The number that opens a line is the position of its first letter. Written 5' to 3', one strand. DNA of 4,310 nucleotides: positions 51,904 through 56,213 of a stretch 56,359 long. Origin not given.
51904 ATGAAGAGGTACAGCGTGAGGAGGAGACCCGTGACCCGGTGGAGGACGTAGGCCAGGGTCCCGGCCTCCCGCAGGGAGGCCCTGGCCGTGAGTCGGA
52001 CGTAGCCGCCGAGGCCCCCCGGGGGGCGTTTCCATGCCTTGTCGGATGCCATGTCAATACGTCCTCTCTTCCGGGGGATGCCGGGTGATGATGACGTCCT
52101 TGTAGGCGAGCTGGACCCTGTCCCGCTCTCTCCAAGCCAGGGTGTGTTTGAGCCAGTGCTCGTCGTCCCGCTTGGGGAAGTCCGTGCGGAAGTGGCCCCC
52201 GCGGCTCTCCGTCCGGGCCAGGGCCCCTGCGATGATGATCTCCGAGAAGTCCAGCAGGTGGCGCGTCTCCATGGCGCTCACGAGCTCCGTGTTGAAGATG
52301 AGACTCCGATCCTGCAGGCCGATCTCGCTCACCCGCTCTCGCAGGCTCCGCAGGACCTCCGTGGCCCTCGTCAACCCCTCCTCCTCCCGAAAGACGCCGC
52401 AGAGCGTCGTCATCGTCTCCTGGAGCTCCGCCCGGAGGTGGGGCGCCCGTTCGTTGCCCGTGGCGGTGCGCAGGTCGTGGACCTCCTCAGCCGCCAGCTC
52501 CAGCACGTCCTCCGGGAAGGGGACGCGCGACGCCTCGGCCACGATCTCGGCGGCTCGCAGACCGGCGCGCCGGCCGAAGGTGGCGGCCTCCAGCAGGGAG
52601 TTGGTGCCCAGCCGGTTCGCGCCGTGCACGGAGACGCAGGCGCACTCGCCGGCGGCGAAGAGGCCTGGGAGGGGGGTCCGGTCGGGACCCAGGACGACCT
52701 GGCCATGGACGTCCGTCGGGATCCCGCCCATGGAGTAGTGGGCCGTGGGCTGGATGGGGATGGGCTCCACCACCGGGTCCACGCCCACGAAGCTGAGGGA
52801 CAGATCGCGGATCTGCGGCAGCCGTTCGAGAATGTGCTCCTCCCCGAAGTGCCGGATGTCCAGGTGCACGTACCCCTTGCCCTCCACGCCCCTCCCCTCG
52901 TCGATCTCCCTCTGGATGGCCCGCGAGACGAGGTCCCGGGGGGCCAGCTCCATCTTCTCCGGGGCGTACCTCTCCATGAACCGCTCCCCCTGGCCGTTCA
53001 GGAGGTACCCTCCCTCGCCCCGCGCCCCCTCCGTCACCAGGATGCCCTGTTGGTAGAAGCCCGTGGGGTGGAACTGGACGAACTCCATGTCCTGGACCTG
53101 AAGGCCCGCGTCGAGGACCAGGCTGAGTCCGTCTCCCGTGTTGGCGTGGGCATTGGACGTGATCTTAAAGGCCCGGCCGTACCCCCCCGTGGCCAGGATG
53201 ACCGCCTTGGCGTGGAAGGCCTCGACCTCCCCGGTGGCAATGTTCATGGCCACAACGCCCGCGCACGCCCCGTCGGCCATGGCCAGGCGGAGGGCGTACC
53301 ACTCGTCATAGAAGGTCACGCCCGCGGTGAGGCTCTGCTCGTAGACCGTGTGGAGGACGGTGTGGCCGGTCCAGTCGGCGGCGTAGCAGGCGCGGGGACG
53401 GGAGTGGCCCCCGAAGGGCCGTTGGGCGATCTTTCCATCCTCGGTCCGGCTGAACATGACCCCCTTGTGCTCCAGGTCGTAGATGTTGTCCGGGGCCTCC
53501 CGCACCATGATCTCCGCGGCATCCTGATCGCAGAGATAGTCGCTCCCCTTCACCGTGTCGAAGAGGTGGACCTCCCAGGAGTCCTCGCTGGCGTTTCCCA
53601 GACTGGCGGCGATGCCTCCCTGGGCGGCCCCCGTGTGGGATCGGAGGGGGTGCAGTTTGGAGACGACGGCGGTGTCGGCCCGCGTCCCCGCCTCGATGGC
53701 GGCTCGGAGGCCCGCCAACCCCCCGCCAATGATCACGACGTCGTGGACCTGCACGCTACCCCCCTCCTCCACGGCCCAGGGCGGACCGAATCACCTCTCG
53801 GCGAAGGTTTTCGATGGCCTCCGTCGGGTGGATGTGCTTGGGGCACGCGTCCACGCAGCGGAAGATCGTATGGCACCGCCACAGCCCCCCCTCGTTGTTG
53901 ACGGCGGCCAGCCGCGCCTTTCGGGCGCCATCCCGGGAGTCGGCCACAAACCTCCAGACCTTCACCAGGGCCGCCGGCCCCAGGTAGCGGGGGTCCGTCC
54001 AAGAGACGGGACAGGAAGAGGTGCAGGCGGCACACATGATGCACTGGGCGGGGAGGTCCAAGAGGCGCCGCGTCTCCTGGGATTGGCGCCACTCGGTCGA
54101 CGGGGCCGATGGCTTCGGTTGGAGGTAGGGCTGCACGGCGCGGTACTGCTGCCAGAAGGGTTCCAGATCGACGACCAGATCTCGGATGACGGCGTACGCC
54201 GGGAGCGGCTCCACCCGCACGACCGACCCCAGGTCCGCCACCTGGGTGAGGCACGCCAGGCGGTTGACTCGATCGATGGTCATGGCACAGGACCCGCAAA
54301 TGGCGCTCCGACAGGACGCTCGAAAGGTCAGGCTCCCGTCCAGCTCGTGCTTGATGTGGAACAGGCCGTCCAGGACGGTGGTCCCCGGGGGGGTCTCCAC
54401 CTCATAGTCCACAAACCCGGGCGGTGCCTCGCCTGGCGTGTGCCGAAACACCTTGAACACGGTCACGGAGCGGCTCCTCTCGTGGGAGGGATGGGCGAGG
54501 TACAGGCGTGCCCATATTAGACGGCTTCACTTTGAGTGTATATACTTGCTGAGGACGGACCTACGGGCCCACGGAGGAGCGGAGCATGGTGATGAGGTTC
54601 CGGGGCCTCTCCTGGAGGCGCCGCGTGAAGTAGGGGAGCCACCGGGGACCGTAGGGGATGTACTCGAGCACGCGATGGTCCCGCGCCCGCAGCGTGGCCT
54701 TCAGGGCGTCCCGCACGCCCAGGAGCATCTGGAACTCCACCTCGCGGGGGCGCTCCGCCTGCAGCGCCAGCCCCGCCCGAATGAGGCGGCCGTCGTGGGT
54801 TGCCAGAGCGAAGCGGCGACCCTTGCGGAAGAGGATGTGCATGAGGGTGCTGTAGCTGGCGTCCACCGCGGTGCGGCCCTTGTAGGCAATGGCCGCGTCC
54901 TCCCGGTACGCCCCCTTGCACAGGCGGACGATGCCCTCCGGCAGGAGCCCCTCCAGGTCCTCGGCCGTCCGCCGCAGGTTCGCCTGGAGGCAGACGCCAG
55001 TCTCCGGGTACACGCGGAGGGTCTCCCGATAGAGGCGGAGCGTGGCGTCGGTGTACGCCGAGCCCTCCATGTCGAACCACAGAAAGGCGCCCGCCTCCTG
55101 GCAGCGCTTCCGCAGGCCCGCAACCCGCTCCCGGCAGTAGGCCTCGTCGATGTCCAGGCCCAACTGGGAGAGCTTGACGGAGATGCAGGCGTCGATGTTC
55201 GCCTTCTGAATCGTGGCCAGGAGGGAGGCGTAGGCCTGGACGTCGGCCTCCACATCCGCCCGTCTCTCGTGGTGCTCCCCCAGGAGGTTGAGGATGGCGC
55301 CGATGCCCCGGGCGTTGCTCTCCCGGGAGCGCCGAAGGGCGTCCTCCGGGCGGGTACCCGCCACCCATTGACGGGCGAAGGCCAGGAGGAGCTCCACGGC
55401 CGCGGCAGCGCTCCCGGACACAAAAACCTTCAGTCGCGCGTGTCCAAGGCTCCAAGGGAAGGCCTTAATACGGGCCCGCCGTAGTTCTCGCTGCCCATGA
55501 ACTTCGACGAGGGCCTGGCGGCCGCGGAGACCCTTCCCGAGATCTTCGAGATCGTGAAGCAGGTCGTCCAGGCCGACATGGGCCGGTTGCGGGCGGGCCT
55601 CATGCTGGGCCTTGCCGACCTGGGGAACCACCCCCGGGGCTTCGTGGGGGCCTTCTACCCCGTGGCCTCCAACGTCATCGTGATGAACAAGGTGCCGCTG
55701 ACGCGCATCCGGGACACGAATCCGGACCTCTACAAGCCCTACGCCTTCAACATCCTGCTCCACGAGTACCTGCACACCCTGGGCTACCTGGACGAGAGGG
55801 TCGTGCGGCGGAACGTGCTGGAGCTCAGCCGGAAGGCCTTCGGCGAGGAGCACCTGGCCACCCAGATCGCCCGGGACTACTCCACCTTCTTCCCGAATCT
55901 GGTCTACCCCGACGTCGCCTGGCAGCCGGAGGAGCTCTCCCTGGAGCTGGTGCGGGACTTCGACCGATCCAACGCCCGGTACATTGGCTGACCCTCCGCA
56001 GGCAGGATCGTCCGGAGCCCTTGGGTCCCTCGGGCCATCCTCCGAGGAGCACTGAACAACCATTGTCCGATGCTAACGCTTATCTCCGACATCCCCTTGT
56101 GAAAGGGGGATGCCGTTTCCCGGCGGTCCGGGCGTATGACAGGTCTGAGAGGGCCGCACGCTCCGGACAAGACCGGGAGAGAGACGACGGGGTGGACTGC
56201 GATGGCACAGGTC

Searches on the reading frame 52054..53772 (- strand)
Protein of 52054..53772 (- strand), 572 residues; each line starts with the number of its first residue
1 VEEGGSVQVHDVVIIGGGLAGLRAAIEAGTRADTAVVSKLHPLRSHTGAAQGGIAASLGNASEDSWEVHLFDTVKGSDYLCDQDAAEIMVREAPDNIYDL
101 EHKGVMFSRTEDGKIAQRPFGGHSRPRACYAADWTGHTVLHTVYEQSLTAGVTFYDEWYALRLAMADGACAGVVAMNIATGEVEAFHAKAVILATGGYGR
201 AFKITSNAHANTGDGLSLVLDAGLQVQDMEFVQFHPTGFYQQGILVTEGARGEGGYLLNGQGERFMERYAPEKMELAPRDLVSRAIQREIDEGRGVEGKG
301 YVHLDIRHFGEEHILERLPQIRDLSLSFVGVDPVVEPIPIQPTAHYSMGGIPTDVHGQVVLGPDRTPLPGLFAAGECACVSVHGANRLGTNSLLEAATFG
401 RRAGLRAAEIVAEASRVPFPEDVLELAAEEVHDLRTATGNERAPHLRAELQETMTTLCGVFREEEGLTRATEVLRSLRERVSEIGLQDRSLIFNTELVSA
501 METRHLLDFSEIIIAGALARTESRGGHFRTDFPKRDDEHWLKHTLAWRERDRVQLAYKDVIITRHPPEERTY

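Call 73: search_protein_families(library=pfam, proteins=[window:52054-53772:-])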
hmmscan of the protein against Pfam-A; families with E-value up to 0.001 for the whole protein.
window:52054-53772:- (572 aa): 6 families
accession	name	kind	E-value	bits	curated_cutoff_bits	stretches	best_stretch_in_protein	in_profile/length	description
PF00890.30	FAD_binding_2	-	2.7e-122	409.4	20.4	1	11-393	1-414/414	FAD binding domain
PF02910.25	Succ_DH_flav_C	-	2e-45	154.3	20.8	1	447-572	1-130/130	Fumarate reductase flavoprotein C-term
PF07992.20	Pyr_redox_2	-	4.5e-09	36.6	26.1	1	10-207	1-119/291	Pyridine nucleotide-disulphide oxidoreductase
PF03486.20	HI0933_like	-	1e-05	25.5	50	0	10-36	1-27/244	HI0933-like protein Rossmann domain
PF01266.30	DAO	-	1.3e-05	25.3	27.9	1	11-333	1-312/353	FAD dependent oxidoreductase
PF01134.28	GIDA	-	0.00081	19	22.1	0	11-29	1-19/391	Glucose inhibited division protein A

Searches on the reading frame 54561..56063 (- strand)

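Call 73: search_protein_families(library=pfam, proteins=[window:54561-56063:-])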
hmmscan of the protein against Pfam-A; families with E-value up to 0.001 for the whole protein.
window:54561-56063:- (500 aa): 1 family
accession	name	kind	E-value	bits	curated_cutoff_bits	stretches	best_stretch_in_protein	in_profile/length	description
PF01619.24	Pro_dh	-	1.2e-27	97.6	27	1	243-485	2-268/278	Proline dehydrogenase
